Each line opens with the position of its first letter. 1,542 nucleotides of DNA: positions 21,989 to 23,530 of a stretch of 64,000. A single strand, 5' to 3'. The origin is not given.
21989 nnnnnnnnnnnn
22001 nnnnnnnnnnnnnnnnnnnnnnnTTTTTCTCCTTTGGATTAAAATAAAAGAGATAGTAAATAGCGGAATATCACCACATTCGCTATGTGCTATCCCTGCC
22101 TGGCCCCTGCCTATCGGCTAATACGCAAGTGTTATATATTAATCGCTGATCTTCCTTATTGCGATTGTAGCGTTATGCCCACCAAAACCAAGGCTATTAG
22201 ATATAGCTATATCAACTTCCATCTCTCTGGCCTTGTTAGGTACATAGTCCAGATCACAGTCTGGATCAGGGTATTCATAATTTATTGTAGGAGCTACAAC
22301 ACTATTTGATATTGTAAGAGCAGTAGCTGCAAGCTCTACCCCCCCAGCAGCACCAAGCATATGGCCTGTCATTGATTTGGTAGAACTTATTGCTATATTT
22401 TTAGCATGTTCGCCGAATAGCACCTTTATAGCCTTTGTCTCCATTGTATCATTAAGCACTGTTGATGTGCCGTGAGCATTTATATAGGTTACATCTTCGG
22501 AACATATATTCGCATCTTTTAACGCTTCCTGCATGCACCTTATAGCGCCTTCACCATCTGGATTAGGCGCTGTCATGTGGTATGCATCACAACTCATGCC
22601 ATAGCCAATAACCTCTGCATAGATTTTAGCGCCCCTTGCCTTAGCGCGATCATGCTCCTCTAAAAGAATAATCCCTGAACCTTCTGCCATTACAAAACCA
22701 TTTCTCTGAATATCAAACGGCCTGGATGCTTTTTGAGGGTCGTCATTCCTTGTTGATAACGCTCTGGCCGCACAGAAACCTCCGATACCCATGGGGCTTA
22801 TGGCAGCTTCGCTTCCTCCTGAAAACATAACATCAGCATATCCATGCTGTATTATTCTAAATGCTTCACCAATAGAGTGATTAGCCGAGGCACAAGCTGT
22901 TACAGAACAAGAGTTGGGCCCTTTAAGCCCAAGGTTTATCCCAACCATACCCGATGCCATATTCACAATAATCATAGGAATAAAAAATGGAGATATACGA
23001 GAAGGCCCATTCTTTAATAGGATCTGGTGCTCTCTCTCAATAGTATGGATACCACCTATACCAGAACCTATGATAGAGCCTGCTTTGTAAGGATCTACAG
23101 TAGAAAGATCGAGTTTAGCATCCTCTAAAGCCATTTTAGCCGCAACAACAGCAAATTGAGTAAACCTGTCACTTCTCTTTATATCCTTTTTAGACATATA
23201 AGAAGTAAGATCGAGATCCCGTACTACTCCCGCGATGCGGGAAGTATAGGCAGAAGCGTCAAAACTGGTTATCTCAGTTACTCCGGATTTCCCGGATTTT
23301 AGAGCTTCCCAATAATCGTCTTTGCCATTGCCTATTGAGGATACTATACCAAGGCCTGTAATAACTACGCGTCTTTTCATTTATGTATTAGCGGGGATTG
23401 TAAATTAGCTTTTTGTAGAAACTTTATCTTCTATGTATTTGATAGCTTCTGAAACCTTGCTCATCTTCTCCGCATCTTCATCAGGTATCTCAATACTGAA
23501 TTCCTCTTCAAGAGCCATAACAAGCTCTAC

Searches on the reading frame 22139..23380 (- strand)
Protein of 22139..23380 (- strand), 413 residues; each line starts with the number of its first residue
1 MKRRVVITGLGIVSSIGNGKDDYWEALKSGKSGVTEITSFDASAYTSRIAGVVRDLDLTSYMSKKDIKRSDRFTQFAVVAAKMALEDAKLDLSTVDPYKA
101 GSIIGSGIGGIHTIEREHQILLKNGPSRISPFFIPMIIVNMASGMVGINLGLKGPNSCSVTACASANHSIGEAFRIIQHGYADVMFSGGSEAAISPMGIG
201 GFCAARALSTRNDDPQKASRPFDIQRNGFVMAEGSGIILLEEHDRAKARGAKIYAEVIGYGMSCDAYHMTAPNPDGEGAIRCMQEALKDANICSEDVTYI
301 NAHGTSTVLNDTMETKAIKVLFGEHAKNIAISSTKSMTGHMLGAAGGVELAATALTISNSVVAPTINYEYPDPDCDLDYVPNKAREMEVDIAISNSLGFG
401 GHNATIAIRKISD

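Call 53: search_protein_families(library=pfam, proteins=[window:22139-23380:-], max_evalue=0.00001)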
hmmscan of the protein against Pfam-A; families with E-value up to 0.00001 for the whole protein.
window:22139-23380:- (413 aa): 2 families
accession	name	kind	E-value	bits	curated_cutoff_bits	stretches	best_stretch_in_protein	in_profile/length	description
PF00109.32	ketoacyl-synt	-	5.6e-56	190.4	20.8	1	3-245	2-251/252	Beta-ketoacyl synthase, N-terminal domain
PF02801.28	Ketoacyl-synt_C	-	9.2e-40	135.8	20.8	1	254-369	1-119/119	Beta-ketoacyl synthase, C-terminal domain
